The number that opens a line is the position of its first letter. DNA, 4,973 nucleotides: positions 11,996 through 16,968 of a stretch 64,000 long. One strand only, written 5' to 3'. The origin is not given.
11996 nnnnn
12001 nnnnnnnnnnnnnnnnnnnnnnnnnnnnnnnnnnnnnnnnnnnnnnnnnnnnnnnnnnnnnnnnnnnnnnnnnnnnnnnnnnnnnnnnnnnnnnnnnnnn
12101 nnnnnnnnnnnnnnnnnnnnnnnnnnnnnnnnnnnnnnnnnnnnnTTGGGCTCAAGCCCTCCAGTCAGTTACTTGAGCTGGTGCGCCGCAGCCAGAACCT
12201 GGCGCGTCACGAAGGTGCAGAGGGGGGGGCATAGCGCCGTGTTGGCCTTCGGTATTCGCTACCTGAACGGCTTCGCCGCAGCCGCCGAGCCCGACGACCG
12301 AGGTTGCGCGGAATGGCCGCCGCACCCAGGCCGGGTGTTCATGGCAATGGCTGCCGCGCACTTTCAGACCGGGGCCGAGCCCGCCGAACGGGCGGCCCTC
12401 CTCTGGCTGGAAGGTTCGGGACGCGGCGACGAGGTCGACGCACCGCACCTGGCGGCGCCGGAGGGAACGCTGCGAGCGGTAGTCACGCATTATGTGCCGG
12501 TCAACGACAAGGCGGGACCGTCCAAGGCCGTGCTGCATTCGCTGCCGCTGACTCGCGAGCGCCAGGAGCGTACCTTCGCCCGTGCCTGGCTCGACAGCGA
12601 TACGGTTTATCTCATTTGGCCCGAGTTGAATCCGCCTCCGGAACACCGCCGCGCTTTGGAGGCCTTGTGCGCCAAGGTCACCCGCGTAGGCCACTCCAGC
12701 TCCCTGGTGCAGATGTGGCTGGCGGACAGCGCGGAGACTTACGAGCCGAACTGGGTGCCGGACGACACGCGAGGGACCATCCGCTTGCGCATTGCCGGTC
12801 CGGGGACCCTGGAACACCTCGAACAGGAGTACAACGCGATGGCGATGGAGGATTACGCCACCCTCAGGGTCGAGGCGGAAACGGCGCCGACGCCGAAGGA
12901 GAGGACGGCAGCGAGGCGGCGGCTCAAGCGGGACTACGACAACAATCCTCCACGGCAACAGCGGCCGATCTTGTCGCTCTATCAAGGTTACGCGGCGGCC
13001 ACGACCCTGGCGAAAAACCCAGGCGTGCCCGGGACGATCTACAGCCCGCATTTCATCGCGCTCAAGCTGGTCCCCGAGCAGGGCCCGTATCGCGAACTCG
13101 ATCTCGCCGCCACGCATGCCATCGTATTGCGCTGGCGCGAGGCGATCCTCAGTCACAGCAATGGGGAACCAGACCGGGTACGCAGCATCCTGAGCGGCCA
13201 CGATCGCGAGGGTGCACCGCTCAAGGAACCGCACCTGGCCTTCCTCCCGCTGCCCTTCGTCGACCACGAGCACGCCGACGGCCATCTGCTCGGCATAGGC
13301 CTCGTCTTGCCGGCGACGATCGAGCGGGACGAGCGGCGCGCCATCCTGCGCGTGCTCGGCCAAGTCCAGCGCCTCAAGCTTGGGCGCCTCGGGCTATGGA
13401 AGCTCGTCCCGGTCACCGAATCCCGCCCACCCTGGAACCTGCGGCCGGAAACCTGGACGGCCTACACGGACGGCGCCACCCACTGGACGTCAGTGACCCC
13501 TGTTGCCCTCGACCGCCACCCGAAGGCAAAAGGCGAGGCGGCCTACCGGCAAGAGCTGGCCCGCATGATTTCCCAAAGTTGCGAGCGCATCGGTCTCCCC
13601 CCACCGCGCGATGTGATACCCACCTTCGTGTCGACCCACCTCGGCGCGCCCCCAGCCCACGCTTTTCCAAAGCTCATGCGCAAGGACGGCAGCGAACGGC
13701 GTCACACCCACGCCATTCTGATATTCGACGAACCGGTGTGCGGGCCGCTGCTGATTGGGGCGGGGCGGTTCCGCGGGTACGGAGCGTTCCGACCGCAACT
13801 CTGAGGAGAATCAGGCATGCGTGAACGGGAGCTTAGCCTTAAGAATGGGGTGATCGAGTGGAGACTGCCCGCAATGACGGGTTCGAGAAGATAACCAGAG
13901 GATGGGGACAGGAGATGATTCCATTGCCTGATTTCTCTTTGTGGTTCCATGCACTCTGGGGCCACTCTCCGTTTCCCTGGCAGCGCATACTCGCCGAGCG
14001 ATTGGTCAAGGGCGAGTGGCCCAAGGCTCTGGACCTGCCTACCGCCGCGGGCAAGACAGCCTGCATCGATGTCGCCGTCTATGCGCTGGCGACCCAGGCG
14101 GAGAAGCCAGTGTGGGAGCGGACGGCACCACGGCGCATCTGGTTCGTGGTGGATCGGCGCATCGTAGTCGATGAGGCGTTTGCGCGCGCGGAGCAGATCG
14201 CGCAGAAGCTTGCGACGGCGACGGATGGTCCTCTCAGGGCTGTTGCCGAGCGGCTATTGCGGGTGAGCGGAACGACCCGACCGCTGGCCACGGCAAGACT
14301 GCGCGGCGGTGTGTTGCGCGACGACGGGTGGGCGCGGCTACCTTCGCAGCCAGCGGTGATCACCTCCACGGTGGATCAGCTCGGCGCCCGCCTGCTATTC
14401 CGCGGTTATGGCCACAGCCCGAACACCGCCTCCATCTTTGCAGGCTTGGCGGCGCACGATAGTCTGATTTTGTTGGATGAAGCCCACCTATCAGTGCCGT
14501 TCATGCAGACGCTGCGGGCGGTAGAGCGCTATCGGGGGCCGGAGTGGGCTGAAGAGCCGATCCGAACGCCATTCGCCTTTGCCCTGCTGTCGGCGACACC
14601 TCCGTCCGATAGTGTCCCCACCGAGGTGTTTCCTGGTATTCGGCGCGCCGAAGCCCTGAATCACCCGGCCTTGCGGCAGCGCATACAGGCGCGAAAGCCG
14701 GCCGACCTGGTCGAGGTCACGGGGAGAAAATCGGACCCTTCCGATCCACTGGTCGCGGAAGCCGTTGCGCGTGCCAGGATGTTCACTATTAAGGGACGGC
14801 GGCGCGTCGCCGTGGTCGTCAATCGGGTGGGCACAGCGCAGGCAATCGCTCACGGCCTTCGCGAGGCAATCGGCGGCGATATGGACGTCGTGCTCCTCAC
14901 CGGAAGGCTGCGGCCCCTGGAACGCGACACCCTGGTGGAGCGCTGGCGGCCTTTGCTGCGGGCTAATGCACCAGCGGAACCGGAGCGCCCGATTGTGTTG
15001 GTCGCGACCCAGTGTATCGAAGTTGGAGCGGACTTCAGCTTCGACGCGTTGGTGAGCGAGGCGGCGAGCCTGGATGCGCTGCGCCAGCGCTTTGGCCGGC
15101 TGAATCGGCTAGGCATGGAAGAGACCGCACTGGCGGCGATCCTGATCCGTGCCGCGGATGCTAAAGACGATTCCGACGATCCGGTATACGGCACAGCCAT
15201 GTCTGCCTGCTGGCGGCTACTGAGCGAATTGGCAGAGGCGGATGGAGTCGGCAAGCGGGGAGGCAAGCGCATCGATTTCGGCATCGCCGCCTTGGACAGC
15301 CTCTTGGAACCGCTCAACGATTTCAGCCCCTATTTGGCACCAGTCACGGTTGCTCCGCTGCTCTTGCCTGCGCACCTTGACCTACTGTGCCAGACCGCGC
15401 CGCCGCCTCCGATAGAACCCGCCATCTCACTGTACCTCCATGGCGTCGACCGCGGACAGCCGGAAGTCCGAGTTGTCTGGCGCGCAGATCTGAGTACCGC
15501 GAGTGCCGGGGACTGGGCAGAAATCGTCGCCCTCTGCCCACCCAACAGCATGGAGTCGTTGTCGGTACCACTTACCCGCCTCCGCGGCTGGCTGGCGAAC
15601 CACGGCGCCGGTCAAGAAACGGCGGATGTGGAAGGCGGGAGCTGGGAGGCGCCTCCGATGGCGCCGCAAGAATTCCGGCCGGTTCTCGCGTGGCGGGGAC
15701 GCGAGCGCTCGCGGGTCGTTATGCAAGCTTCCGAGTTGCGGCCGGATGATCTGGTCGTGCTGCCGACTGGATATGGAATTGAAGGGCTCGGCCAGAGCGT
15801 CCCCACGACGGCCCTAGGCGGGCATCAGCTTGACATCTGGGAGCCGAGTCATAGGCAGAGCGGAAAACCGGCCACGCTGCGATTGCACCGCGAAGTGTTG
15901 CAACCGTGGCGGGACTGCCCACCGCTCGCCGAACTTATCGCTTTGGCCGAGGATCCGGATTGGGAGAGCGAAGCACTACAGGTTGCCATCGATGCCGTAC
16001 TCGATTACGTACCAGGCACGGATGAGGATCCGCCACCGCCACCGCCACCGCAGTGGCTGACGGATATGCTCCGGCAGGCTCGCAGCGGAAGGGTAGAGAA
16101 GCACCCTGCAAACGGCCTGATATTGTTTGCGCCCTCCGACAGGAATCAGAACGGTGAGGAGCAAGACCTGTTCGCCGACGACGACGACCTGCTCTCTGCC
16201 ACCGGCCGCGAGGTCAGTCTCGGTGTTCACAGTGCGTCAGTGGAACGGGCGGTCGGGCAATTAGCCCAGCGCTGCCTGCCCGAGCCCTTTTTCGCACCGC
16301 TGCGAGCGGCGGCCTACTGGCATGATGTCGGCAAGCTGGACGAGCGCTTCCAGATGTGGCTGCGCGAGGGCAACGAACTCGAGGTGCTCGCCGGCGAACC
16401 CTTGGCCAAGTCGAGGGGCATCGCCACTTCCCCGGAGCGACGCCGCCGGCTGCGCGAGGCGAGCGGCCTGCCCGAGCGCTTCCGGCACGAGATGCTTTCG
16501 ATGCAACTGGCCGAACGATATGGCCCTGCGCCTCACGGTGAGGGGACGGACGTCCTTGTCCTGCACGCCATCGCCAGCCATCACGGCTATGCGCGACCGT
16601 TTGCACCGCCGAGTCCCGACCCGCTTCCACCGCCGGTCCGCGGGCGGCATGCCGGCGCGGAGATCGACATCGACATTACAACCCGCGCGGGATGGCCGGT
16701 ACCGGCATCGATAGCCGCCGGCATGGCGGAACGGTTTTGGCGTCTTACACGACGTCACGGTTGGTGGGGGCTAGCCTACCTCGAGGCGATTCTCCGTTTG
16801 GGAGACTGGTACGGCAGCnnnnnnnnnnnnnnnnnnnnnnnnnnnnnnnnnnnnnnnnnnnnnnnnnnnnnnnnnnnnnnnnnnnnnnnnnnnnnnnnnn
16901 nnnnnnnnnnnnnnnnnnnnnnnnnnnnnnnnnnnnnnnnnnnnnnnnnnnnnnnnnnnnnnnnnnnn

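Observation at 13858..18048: Cas3 carries a roughly 470-aa C-terminal extension that starts with a Csx17 (Cas8u)-like motif, and no separate large-subunit gene is present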

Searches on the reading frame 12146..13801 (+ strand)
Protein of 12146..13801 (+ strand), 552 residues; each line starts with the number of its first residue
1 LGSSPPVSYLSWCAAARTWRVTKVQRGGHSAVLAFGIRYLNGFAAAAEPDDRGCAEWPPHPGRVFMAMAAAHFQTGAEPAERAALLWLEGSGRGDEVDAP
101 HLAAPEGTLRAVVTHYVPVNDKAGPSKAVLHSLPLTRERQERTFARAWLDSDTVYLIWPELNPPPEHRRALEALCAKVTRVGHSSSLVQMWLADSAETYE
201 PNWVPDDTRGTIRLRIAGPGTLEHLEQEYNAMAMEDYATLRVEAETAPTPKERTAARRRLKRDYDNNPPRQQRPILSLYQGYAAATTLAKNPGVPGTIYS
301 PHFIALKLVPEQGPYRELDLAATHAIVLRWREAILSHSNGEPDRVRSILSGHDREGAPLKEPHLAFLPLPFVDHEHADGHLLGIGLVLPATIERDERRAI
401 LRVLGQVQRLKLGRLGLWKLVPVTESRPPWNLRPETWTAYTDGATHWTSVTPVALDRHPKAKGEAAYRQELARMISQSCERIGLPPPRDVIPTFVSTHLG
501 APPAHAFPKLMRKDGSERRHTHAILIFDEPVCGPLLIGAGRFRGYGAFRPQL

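Call 9: search_protein_families(library=ncbifam, proteins=[window:12146-13801:+], max_evalue=0.1)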
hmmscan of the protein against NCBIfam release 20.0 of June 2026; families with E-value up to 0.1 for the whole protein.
window:12146-13801:+ (552 aa): 1 family
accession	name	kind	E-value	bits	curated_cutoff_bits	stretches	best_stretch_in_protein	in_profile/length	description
TIGR02165.1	cas5_6_GSU0054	equivalog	9.3e-84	282.3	45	1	33-550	2-491/492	type I-G CRISPR-associated protein Csb2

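Call 10: search_protein_families(library=pfam, proteins=[window:12146-13801:+], max_evalue=0.1)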
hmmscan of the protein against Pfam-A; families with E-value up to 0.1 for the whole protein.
window:12146-13801:+ (552 aa): 1 family
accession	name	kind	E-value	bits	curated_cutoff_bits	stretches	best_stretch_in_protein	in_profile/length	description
PF09609.15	Cas_GSU0054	-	4.4e-18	65.8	21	2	48-278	29-267/552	CRISPR-associated protein, GSU0054 family (Cas_GSU0054)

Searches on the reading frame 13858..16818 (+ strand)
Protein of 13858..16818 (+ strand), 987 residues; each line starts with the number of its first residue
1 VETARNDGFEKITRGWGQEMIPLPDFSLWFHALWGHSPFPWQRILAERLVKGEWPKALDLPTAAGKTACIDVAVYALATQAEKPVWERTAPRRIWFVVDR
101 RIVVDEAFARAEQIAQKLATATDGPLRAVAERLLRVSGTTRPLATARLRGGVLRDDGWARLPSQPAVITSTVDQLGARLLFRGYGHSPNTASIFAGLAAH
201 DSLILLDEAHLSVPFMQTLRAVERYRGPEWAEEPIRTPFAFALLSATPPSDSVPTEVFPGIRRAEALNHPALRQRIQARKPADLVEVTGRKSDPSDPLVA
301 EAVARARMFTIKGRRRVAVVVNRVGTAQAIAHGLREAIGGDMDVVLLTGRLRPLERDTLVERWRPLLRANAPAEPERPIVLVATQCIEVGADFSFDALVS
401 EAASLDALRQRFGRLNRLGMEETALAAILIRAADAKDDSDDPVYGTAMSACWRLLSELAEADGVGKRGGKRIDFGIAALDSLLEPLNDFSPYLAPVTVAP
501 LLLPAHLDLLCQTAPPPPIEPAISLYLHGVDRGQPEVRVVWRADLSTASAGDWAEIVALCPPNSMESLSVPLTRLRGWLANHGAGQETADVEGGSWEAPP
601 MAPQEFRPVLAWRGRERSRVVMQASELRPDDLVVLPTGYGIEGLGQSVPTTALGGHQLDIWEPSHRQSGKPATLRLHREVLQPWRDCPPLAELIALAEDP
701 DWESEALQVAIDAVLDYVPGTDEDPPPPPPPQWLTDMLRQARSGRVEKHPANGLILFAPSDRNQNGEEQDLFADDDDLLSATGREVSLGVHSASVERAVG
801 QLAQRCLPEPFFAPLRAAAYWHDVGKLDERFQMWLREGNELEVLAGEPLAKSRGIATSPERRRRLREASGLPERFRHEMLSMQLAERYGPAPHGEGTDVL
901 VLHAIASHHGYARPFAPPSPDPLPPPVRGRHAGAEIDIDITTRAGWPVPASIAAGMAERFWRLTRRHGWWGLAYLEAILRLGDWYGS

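Call 47: search_dna_similar(query=window:13858-16818:+, collection=plasmids, mode=protein, max_rows=40)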
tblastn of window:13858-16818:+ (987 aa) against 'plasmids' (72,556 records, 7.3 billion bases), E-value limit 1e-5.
Records with a match: 23; places in all: 23; records where one place covers at least 80% of the query: 17.
Best place of each record, by identity: <60% 23.
By first word of the organism name: Thermus 14; Streptomyces 2; Cereibacter 2; Rhodothermus 1; Methylomagnum 1; Azotobacter 1; Actinomyces 1; Salinibacter 1.
By predicted mobility (MOB-suite, as given by PLSDB): non-mobilizable 22; mobilizable 1.
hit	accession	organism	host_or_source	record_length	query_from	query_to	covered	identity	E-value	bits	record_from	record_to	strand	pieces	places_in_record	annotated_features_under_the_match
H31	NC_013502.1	Rhodothermus marinus DSM 4252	-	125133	17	987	98%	36.0%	1e-118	409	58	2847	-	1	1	cas3u: type I-U CRISPR-associated helicase/endonuclease Cas3 | csb2: type I-U CRISPR-associated protein Csb2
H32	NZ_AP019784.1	Methylomagnum ishizawai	-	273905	38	983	76%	45.3%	4e-50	493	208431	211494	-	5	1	hypothetical protein | CRISPR-associated endonuclease Cas3''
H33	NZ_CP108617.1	Streptomyces avidinii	-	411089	23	987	98%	32.0%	5e-78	287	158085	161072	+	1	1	cas3u: type I-U CRISPR-associated helicase/endonuclease Cas3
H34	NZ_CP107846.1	Streptomyces sp. NBC_00513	-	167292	18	987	98%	31.7%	7e-76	281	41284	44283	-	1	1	cas3u: type I-U CRISPR-associated helicase/endonuclease Cas3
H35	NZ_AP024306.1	Thermus thermophilus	-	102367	9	987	89%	34.3%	2e-56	295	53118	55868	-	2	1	cas3u: type I-U CRISPR-associated helicase/endonuclease Cas3 | csb2: type I-U CRISPR-associated protein Csb2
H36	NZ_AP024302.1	Thermus thermophilus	-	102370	9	987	89%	34.3%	2e-56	295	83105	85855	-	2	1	cas3u: type I-U CRISPR-associated helicase/endonuclease Cas3 | csb2: type I-U CRISPR-associated protein Csb2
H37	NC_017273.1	Thermus thermophilus SG0.5JP17-16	-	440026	9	987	89%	34.2%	8e-57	296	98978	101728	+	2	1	cas3u: type I-U CRISPR-associated helicase/endonuclease Cas3 | csb2: type I-U CRISPR-associated protein Csb2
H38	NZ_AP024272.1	Thermus thermophilus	-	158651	9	987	89%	34.1%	7e-57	297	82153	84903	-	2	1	cas3u: type I-U CRISPR-associated helicase/endonuclease Cas3 | csb2: type I-U CRISPR-associated protein Csb2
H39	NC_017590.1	Thermus thermophilus JL-18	-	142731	9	987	89%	34.1%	6e-57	297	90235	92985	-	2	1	cas3u: type I-U CRISPR-associated helicase/endonuclease Cas3 | csb2: type I-U CRISPR-associated protein Csb2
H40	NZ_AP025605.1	Thermus thermophilus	-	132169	9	987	89%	34.1%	1e-56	296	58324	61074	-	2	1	cas3u: type I-U CRISPR-associated helicase/endonuclease Cas3 | csb2: type I-U CRISPR-associated protein Csb2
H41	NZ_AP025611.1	Thermus thermophilus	-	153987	9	987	89%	34.1%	1e-56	296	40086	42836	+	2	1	cas3u: type I-U CRISPR-associated helicase/endonuclease Cas3 | csb2: type I-U CRISPR-associated protein Csb2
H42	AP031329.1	Thermus thermophilus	-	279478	9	987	89%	34.2%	3e-56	291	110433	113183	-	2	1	hypothetical protein (x2)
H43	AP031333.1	Thermus thermophilus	-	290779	9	987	89%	34.2%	3e-56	291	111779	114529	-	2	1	hypothetical protein (x2)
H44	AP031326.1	Thermus thermophilus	-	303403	9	987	89%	34.2%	3e-56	291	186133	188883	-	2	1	hypothetical protein (x2)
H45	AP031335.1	Thermus thermophilus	-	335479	9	987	89%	34.2%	3e-56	291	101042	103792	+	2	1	hypothetical protein (x2)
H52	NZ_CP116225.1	Actinomyces oris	Homo sapiens,Cell culture,oral cavity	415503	25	408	39%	32.4%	1e-26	126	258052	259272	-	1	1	cas3u: type I-U CRISPR-associated helicase/endonuclease Cas3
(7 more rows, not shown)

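Call 48: get_annotated_region(hit=H33, flank=8000)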
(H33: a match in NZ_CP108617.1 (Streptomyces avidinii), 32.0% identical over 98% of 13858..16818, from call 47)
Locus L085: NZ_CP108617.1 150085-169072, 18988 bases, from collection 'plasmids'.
description: Streptomyces avidinii strain NBC_01157 plasmid unnamed1, complete sequence
organism: Streptomyces avidinii (NCBI taxid 1895)
taxonomy: Bacteria; Actinomycetota; Actinomycetes; Kitasatosporales; Streptomycetaceae; Streptomyces; Streptomyces avidinii
host: -; source: -; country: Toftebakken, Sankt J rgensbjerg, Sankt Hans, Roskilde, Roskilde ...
typing (MOB-suite, as given by PLSDB): non-mobilizable
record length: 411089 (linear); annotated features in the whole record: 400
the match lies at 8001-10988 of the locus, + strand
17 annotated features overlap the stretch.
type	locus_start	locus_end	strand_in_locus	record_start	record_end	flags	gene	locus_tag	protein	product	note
CDS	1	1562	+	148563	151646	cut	-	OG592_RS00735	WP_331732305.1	hypothetical protein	-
CDS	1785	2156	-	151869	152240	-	-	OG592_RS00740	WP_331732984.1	hypothetical protein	-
CDS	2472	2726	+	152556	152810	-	-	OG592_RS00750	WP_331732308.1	hypothetical protein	-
CDS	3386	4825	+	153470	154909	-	-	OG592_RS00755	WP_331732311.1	hypothetical protein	-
CDS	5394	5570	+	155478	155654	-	-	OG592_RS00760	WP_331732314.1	hypothetical protein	-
CDS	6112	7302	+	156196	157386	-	cas7u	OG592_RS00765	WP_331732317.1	type I-U CRISPR-associated RAMP protein Csb1/Cas7u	GO:0043571 - maintenance of CRISPR repeat elements [Evidence IEA]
CDS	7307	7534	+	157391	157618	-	csb2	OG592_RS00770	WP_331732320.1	type I-U CRISPR-associated protein Csb2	GO:0043571 - maintenance of CRISPR repeat elements [Evidence IEA]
CDS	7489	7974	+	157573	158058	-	csb2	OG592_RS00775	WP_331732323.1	type I-U CRISPR-associated protein Csb2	GO:0043571 - maintenance of CRISPR repeat elements [Evidence IEA]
CDS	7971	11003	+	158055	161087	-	cas3u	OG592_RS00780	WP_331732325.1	type I-U CRISPR-associated helicase/endonuclease Cas3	GO:0043571 - maintenance of CRISPR repeat elements [Evidence IEA]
CDS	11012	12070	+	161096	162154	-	-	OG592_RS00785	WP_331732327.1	hypothetical protein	-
CDS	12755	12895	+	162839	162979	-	-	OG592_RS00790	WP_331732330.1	hypothetical protein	-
CDS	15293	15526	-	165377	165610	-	-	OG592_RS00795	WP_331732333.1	DUF397 domain-containing protein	-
CDS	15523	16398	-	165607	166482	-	-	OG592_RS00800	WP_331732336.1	helix-turn-helix transcriptional regulator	-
CDS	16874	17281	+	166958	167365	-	-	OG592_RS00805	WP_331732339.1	ATP-binding protein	-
CDS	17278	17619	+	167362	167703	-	-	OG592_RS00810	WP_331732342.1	hypothetical protein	-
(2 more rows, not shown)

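Call 49: get_annotated_region(hit=H39, flank=7000)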
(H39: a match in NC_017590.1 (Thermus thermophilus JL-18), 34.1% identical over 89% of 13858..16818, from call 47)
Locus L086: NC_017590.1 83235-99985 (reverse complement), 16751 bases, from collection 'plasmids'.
description: Thermus thermophilus JL-18 plasmid pTTJL1802, complete sequence
organism: Thermus thermophilus JL-18 (NCBI taxid 798128)
taxonomy: Bacteria; Deinococcota; Deinococci; Thermales; Thermaceae; Thermus; Thermus thermophilus; Thermus thermophilus JL-18
host: -; source: -; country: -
typing (MOB-suite, as given by PLSDB): non-mobilizable; mating-pair formation MPF_T
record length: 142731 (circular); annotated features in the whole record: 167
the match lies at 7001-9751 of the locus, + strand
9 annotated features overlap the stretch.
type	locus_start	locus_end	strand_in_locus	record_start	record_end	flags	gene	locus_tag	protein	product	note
CDS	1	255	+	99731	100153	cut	-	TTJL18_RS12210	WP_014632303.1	helix-turn-helix domain-containing protein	-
CDS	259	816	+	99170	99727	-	-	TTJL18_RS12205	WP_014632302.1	helix-turn-helix domain-containing protein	-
CDS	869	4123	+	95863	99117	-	-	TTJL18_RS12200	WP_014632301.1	Swt1 family HEPN domain-containing protein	-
CDS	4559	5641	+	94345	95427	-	-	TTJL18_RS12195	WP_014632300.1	type I-U CRISPR-associated protein Cas7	-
CDS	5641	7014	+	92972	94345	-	csb2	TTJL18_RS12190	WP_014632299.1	type I-U CRISPR-associated protein Csb2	GO:0043571 - maintenance of CRISPR repeat elements [Evidence IEA]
CDS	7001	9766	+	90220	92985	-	cas3u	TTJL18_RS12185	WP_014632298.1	type I-U CRISPR-associated helicase/endonuclease Cas3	GO:0043571 - maintenance of CRISPR repeat elements [Evidence IEA]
CDS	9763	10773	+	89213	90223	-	-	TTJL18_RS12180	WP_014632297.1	hypothetical protein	-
CDS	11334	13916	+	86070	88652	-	-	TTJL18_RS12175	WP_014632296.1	PD-(D/E)XK nuclease family protein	-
CDS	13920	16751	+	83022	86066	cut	-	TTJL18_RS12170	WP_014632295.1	UvrD-helicase domain-containing protein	-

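Call 50: get_annotated_region(hit=H52, flank=8000)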
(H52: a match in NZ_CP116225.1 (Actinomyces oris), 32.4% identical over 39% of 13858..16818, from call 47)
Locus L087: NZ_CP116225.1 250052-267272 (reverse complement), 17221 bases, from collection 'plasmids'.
description: Actinomyces oris strain WVU627 plasmid unnamed1, complete sequence
organism: Actinomyces oris (NCBI taxid 544580)
taxonomy: Bacteria; Actinomycetota; Actinomycetes; Actinomycetales; Actinomycetaceae; Actinomyces; Actinomyces oris
host: -; source: Homo sapiens,Cell culture,oral cavity; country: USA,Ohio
typing (MOB-suite, as given by PLSDB): non-mobilizable
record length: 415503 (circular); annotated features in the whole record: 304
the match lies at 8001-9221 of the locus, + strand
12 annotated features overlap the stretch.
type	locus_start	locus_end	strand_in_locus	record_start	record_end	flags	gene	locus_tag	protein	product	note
CDS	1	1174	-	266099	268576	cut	-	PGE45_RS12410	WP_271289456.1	DUF6049 family protein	-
CDS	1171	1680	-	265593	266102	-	-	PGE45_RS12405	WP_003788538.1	NUDIX hydrolase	-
CDS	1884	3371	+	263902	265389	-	-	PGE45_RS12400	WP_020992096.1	CCA tRNA nucleotidyltransferase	GO:0006396 - RNA processing [Evidence IEA]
CDS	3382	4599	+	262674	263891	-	-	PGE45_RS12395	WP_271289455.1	Gfo/Idh/MocA family oxidoreductase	-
CDS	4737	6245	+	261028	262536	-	-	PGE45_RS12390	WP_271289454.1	glycoside hydrolase family 36 protein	-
CDS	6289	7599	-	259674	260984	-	-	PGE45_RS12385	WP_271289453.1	AAA family ATPase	-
CDS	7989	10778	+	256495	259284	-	cas3u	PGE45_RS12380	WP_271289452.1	type I-U CRISPR-associated helicase/endonuclease Cas3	GO:0043571 - maintenance of CRISPR repeat elements [Evidence IEA]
CDS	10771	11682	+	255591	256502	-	-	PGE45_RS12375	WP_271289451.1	hypothetical protein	-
CDS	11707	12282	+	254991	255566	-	-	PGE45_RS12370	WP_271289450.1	type I-E CRISPR-associated protein Cas6/Cse3/CasE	-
CDS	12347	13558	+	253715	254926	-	cas7u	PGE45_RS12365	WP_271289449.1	type I-U CRISPR-associated RAMP protein Csb1/Cas7u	GO:0043571 - maintenance of CRISPR repeat elements [Evidence IEA]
CDS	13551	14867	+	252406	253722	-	csb2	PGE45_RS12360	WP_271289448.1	type I-U CRISPR-associated protein Csb2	GO:0043571 - maintenance of CRISPR repeat elements [Evidence IEA]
CDS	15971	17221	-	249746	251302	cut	-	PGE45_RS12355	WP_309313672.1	DUF4832 domain-containing protein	-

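Call 60: search_protein_families(library=ncbifam, proteins=[L086:9763-10770:+, L087:10771-11679:+, L085:11012-12067:+, L087:11707-12279:+], max_evalue=0.1)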
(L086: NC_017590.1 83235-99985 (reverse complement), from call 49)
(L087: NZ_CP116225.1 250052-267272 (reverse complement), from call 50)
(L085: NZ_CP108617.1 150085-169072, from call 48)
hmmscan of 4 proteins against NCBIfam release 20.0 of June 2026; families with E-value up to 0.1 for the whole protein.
L086:9763-10770:+ (336 aa): 1 family
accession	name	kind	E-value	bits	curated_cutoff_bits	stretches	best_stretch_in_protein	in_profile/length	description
NF049934.1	adjac_Cas3_IG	equivalog_domain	5.5e-16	59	65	2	190-285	176-270/299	type I-G CRISPR-associated protein, Cas3-extension family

L087:10771-11679:+ (303 aa): 0 families

L085:11012-12067:+ (352 aa): 1 family
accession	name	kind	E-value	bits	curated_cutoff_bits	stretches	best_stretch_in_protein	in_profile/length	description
NF049934.1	adjac_Cas3_IG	equivalog_domain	1.4e-76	258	65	1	8-326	1-298/299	type I-G CRISPR-associated protein, Cas3-extension family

L087:11707-12279:+ (191 aa): 0 families
